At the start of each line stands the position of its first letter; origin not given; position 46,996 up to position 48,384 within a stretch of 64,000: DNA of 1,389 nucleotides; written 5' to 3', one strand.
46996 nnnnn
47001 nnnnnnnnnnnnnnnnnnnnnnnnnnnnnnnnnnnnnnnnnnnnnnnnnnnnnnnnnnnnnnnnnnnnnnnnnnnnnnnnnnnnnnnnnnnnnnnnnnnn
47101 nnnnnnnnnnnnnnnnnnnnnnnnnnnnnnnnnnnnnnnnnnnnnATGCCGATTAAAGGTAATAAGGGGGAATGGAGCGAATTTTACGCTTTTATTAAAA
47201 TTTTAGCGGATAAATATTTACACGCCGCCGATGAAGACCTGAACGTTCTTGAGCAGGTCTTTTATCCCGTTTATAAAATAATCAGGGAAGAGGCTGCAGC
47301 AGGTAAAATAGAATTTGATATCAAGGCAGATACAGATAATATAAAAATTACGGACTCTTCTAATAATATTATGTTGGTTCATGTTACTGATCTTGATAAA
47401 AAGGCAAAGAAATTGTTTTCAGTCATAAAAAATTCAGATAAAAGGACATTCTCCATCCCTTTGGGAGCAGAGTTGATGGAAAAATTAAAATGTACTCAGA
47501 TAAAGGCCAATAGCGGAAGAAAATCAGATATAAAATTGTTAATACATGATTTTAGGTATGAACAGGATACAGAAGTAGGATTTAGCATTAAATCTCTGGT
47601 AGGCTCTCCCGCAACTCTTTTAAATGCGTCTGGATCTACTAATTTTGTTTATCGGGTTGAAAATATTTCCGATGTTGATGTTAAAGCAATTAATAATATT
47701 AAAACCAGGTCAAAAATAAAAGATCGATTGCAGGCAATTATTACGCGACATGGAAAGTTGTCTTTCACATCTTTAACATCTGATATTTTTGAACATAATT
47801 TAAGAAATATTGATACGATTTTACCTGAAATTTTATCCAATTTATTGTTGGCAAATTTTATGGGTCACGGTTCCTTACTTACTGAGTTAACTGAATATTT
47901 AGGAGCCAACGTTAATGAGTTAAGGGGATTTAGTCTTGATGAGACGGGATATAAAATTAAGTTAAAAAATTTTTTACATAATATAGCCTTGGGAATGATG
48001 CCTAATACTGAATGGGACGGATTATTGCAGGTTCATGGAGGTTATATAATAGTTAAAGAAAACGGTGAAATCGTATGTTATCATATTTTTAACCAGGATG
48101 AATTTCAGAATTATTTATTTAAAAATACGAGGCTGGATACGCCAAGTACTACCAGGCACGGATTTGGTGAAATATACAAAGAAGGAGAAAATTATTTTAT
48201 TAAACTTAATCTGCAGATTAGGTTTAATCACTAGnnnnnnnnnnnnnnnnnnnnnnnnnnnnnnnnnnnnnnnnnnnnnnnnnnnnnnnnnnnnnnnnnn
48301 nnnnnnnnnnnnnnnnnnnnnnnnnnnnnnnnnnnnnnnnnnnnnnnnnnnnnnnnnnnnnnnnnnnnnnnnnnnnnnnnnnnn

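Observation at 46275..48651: Complete type II R-M module with dedicated Vsr: C5-MTase, overlapping putative REase (family unconfirmed), very-short-patch repair endonuclease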

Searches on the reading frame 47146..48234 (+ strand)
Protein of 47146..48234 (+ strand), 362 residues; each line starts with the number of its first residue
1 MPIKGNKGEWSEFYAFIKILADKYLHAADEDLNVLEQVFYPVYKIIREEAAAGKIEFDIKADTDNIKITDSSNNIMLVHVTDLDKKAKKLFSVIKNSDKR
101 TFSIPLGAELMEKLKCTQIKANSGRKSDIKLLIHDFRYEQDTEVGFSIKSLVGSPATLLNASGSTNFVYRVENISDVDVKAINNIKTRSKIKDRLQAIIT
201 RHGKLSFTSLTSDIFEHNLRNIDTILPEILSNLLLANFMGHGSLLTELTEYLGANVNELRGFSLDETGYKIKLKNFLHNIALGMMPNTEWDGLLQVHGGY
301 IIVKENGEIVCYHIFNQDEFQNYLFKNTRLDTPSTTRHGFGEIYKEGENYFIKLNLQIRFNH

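Call 3: search_protein_families(library=pfam, proteins=[window:47146-48234:+], max_evalue=0.01)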
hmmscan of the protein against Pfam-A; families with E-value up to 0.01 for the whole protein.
window:47146-48234:+ (362 aa): 1 family
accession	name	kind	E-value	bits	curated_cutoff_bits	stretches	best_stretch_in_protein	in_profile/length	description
PF09561.16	RE_HpaII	-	3.7e-110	369.1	25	1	6-360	1-359/359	HpaII restriction endonuclease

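Call 4: search_protein_families(library=ncbifam, proteins=[window:47146-48234:+], max_evalue=0.01)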
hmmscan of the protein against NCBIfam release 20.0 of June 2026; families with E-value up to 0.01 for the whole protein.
window:47146-48234:+ (362 aa): 0 families

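Call 7: search_protein_families(library=padloc, proteins=[window:47146-48234:+], max_evalue=0.01)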
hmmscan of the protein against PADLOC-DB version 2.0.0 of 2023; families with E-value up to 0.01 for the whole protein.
window:47146-48234:+ (362 aa): 1 family
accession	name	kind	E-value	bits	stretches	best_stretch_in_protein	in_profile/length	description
PDLC03563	REase_II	-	1.7e-102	341.1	1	4-360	6-364/366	Type II restriction enzyme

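Call 8: find_homologous_proteins(query=window:47146-48234:+)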
Query window:47146-48234:+ (362 aa): 6515 proteins with E <= 0.001 among 8000 candidates; the best 120 are listed.
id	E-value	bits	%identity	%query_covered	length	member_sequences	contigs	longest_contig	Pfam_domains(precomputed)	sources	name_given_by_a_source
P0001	1.9e-237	805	100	100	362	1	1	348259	PF09561.17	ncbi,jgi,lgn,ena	ncbi:MAG: HpaII family restriction endonuclease [Patescibacteria group bacterium]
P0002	3.0e-200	683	84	99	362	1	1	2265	PF09561.17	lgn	-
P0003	6.2e-165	567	71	99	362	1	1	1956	PF09561.17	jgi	jgi:type II restriction enzyme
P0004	1.3e-121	424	53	99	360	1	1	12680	PF09561.17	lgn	-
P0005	2.0e-121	424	52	99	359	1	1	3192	PF09561.17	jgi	jgi:type II restriction enzyme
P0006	2.1e-121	424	54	99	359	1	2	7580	PF09561.17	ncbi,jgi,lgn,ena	-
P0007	7.9e-121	422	53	99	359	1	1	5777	PF09561.17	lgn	-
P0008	1.1e-120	421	52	99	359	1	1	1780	PF09561.17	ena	-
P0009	2.4e-119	417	52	99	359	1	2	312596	PF09561.17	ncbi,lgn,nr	ncbi:MAG: HpaII family restriction endonuclease [Patescibacteria group bacterium]|nr:HpaII family re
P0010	1.0e-118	415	53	99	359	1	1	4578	PF09561.17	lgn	-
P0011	1.1e-118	415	51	99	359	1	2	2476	PF09561.17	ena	-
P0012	1.4e-118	414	51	99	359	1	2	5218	PF09561.17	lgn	-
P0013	2.0e-118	414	52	99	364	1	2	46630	PF09561.17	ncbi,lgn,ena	-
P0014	2.1e-118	414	52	99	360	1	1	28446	PF09561.17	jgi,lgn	jgi:hypothetical protein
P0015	2.4e-118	413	50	99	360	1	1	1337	PF09561.17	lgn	-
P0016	1.5e-117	411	51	99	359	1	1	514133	PF09561.17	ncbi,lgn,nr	ncbi:MAG: restriction endonuclease [Candidatus Nomurabacteria bacterium]|nr:restriction endonuclease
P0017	2.2e-117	410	51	99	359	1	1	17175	PF09561.17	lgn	-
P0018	2.3e-117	410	50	99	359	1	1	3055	PF09561.17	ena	-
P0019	1.1e-116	408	52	99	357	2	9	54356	PF09561.17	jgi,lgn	jgi:type II restriction enzyme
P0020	3.3e-116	406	51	99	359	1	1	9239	PF09561.17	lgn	-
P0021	4.4e-116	406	52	99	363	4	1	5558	PF09561.17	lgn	-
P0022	5.0e-116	406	53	99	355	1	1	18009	PF09561.17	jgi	jgi:hypothetical protein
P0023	1.5e-115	404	51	99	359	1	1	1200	PF09561.17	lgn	-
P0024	2.1e-115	404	52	99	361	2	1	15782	PF09561.17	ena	-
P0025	2.4e-115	404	51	99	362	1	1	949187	PF09561.17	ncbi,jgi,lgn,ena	ncbi:MAG: HpaII family restriction endonuclease [Candidatus Shapirobacteria bacterium]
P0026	2.4e-115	404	51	99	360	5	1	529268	PF09561.17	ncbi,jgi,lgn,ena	ncbi:MAG: HpaII family restriction endonuclease [Candidatus Paceibacterota bacterium]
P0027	1.5e-114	401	49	99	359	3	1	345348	PF09561.17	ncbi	-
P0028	5.9e-114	399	49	99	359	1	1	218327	PF09561.17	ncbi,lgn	-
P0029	1.7e-113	398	52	99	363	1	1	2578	PF09561.17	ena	-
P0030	2.7e-113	397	50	99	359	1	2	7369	PF09561.17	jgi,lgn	jgi:type II restriction enzyme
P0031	7.2e-113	395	50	99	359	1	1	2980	PF09561.17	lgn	-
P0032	7.4e-113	395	49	99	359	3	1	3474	PF09561.17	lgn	-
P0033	9.1e-113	395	50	98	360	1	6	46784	PF09561.17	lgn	-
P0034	1.2e-112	395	50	99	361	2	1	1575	PF09561.17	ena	-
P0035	1.6e-112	394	53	99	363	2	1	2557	PF09561.17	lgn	-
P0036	2.5e-112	394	51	99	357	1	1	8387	PF09561.17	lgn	-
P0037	3.5e-112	393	50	99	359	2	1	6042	PF09561.17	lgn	-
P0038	4.3e-112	393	49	99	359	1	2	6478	PF09561.17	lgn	-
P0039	1.0e-111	392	53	99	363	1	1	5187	PF09561.17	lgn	-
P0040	1.0e-111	392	53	99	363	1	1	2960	PF09561.17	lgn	-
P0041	2.0e-111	391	80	58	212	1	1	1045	PF09561.17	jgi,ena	-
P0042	2.6e-111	390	53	99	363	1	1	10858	PF09561.17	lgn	-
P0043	5.8e-111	389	48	98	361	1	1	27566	PF09561.17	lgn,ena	-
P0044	6.9e-111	389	49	99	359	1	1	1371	PF09561.17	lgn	-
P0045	8.9e-111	389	52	99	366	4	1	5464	PF09561.17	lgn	-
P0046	1.1e-110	388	52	99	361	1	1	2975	PF09561.17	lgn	-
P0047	1.2e-110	388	52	99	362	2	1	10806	PF09561.17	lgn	-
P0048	1.3e-110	388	48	99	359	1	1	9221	PF09561.17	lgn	-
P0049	1.4e-110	388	50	99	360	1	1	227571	PF09561.17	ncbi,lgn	-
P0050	5.7e-110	386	52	99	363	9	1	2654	PF09561.17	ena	-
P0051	7.5e-110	386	48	99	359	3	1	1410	PF09561.17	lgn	-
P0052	8.2e-110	385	51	99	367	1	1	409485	PF09561.17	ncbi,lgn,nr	ncbi:MAG: HpaII family restriction endonuclease [Candidatus Vogelbacteria bacterium]|nr:HpaII family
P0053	1.0e-109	385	50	99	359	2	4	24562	PF09561.17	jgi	jgi:type II restriction enzyme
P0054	1.3e-109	385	51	99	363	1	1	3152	PF09561.17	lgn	-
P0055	1.8e-109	384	52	99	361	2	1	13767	PF09561.17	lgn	-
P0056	2.3e-109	384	52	99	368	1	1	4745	PF09561.17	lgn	-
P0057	3.7e-109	383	48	99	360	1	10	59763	PF09561.17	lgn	-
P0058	5.3e-109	383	50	98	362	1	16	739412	PF09561.17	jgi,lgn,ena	jgi:type II restriction enzyme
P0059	6.4e-109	382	52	99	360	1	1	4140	PF09561.17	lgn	-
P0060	6.6e-109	382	50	99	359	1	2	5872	PF09561.17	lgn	-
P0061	7.4e-109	382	50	99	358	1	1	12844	PF09561.17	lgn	-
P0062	7.8e-109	382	52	99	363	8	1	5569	PF09561.17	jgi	jgi:type II restriction enzyme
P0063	8.6e-109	382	49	99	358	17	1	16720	PF09561.17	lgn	-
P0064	9.3e-109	382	50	99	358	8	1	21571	PF09561.17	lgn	-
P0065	1.3e-108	381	52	99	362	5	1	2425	PF09561.17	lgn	-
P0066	1.5e-108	381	49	99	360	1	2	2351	PF09561.17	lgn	-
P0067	8.9e-108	379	51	99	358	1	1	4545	PF09561.17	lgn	-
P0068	1.0e-107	379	51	99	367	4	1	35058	PF09561.17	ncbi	-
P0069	1.2e-107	378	49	99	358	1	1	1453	PF09561.17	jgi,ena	-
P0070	1.6e-107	378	51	99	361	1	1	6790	PF09561.17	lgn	-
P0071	2.5e-107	377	50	99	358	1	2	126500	PF09561.17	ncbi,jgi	-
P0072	2.6e-107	377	50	99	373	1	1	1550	PF09561.17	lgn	-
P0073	2.7e-107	377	49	99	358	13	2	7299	PF09561.17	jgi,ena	-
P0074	4.1e-107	377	49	99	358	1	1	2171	PF09561.17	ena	-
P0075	4.5e-107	376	50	99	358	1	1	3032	PF09561.17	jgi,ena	-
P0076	5.8e-107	376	51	99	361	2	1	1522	PF09561.17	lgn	-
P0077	8.7e-107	375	49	99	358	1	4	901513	PF09561.17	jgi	jgi:hypothetical protein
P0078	9.3e-107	375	49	99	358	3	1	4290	PF09561.17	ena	-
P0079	9.7e-107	375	51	99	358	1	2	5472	PF09561.17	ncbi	-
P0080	1.4e-106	375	49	99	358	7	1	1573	PF09561.17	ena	-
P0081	1.6e-106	375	49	99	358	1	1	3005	PF09561.17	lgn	-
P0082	2.1e-106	374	49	99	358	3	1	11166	PF09561.17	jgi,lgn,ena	-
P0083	2.5e-106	374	51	99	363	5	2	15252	PF09561.17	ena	-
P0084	2.7e-106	374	50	99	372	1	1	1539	PF09561.17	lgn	-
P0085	3.7e-106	373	49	99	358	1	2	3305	PF09561.17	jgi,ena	-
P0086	4.4e-106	373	49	99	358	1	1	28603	PF09561.17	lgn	-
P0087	7.4e-106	372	49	99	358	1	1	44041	PF09561.17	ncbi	ncbi:MAG: HpaII family restriction endonuclease [Patescibacteria group bacterium]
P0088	7.4e-106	372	50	99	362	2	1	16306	PF09561.17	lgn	-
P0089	2.2e-105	371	47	99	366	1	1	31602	PF09561.17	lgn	-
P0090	2.3e-105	371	50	99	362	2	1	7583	PF09561.17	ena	-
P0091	3.1e-105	370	49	99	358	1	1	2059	PF09561.17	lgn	-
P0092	3.5e-105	370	48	99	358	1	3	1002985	PF09561.17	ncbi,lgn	-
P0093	3.8e-105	370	49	99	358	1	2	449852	PF09561.17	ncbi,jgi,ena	ncbi:MAG: HpaII family restriction endonuclease [Patescibacteria group bacterium]|jgi:type II restri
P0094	4.1e-105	370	50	99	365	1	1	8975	PF09561.17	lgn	-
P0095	4.5e-105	370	48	99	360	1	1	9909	PF09561.17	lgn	-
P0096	8.3e-105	369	48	99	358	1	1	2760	PF09561.17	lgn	-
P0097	8.4e-105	369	49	99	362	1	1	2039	PF09561.17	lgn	-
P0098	2.0e-104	368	48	99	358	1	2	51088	PF09561.17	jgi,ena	jgi:type II restriction enzyme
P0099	2.2e-104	368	49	99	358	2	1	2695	PF09561.17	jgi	-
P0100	2.5e-104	367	49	99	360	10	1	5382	PF09561.17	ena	-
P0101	2.6e-104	367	48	99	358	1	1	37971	PF09561.17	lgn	-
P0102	3.8e-104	367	48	99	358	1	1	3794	PF09561.17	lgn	-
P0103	4.3e-104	367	49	99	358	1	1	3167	PF09561.17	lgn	-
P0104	5.2e-104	366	48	99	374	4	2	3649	PF09561.17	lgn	-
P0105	7.5e-104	366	47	99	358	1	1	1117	PF09561.17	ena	-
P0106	1.5e-103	365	49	99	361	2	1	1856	PF09561.17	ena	-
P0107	3.3e-103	364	49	99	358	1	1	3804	PF09561.17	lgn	-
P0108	3.7e-103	364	50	98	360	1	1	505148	PF09561.17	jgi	-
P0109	4.5e-103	363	48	99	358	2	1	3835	PF09561.17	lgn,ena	-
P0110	5.4e-103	363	47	99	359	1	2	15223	PF09561.17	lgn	-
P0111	6.9e-103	363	48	99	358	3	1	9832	PF09561.17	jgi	-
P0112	1.1e-102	362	48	99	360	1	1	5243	PF09561.17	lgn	-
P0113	1.1e-102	362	46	99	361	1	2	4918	PF09561.17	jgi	-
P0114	1.2e-102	362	48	99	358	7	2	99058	PF09561.17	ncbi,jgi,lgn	jgi:type II restriction enzyme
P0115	1.5e-102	362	48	99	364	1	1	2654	PF09561.17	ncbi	-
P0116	3.1e-102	361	49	99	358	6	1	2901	PF09561.17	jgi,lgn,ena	jgi:type II restriction enzyme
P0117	3.1e-102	361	48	99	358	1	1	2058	PF09561.17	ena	-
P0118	3.2e-102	360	48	99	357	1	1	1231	PF09561.17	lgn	-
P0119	5.9e-102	360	47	99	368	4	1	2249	PF09561.17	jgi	-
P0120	6.3e-102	359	48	99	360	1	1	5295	PF09561.17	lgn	-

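Call 10: search_solved_structures(query=window:47146-48234:+, max_evalue=1)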
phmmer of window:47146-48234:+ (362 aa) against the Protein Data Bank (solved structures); distinct sequences matched with E-value up to 1: 0.

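Call 15: find_related_loci(query=A1, collection=genome_contigs, flank=5000)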
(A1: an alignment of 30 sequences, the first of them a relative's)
Query A1 (362 aa) in genome_contigs; peptide patterns used: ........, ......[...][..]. (x = any residue, [..] = any of these).
600 stretches matched a pattern (row limit reached: there are more); 574 encode a relative of the query (tblastn E <= 1e-3); the best 80 are kept; 80 distinct loci.
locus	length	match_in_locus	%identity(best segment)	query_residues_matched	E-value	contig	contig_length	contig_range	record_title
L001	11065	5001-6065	49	4-360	2e-121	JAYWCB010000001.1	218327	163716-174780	MAG: Candidatus Paceibacterota bacterium isolate GL94_DN_metabat_15 GL94_DN_metabat_15_0, whole genome shotgun sequence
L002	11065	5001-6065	49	4-360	2e-121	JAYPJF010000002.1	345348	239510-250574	MAG: bacterium isolate 139576_S177_rosella_bins.tsv.064 NODE_2_length_345348_cov_9.149739, whole genome shotgun sequence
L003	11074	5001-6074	51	1-360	1e-121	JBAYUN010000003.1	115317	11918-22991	MAG: Candidatus Paceibacterota bacterium isolate SO_2016_LW3_36 scaffold00241_LW162_2016, whole genome shotgun sequence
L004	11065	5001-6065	50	4-360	1e-118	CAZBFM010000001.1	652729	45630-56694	MAG TPA_asm: uncultured Candidatus Saccharibacteria bacterium isolate SRP170004_co1_40 genome assembly, contig: NODE_7_l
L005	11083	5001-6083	52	1-360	2e-116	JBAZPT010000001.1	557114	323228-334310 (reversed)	MAG: Parcubacteria group bacterium isolate SO_2017_SWC_36 scaffold_11_c1_LP-4_2017, whole genome shotgun sequence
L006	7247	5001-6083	51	1-360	3e-115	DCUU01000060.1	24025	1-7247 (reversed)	MAG TPA_asm: Candidatus Moranbacteria bacterium UBA2206 UBA2206_contig_84860, whole genome shotgun sequence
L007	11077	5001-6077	51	3-361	3e-115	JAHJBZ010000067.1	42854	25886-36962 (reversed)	MAG: Patescibacteria group bacterium isolate Modern_marine.mb.280 Modern_marine.mb.280_k141_2065050, whole genome shotgu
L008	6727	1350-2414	49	3-360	3e-114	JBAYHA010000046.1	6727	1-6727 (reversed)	MAG: Patescibacteria group bacterium isolate SO_2016_GW1_138 scaffold21746_OW334_2016, whole genome shotgun sequence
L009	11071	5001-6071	49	1-360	7e-114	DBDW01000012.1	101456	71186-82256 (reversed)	MAG TPA_asm: Candidatus Magasanikbacteria bacterium UBA922 UBA922_contig_435, whole genome shotgun sequence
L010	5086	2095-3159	49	3-360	4e-113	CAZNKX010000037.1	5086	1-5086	MAG TPA_asm: Candidatus Woesearchaeota archaeon isolate SRP200020_co5_183 genome assembly, contig: NODE_25808_length_508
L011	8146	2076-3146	50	1-360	5e-111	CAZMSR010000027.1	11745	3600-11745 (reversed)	MAG TPA_asm: uncultured Gammaproteobacteria bacterium isolate SRP200020_co2_147 genome assembly, contig: NODE_6290_lengt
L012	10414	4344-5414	48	1-360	7e-111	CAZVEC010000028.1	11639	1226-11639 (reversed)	MAG TPA_asm: uncultured Candidatus Saccharibacteria bacterium isolate SRP050083_co2_123 genome assembly, contig: NODE_42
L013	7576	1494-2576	47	3-362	4e-109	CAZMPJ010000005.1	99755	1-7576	MAG TPA_asm: uncultured bacterium isolate SRP200020_co3_325 genome assembly, contig: NODE_227_length_99755_cov_7.303049,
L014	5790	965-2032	48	5-360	4e-104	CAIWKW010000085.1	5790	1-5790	MAG: Candidatus Doudnabacteria bacterium isolate AlinenLipids_bin-7426 genome assembly, contig: bin-7426:085/227, whole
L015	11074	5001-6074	48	3-360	9e-104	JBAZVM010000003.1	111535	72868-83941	MAG: Patescibacteria group bacterium isolate SO_2017_GW1_252 NODE_1192_length_111535_cov_2.186360_OW334_2017, whole geno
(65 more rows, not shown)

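Call 43: predict_structure(alignment_id=A1)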
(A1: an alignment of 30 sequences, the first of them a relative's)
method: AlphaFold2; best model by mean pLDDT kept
length: 362 residues; sequences in the alignment: 30
mean_pLDDT: 91.0   pTM: 0.87
mean pLDDT of the five models: 91.0, 90.8, 89.7, 89.0, 89.0
residues with pLDDT >= 90: 252; 70-90: 99; 50-70: 11; < 50: 0
segments of 3 or more residues with pLDDT < 50: none
pLDDT, mean of each block of 10 residues (from residue 1): 88 95 93 91 90 88 81 85 92 94 94 90 76 86 90 88 96 95 93 95 96 96 96 96 96 91 93 95 88 71 95 88 95 88 96 96 82
secondary structure, 60 per line:
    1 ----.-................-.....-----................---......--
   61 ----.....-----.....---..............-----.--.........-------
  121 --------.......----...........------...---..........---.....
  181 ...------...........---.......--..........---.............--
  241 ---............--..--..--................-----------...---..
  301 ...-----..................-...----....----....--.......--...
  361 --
elements in order: H7-22 E24-28 E34-49 E53-58 E65-69 E75-79 H83-96 H105-113 E129-135 E140-150 E157-159 E166-172 H176-183 H190-200 E204-210 H213-222 H226-238 H245-255 H266-281 E299-303 E309-313 H314-326 E328-330 H335-338 E343-346 E349-355 E358-360
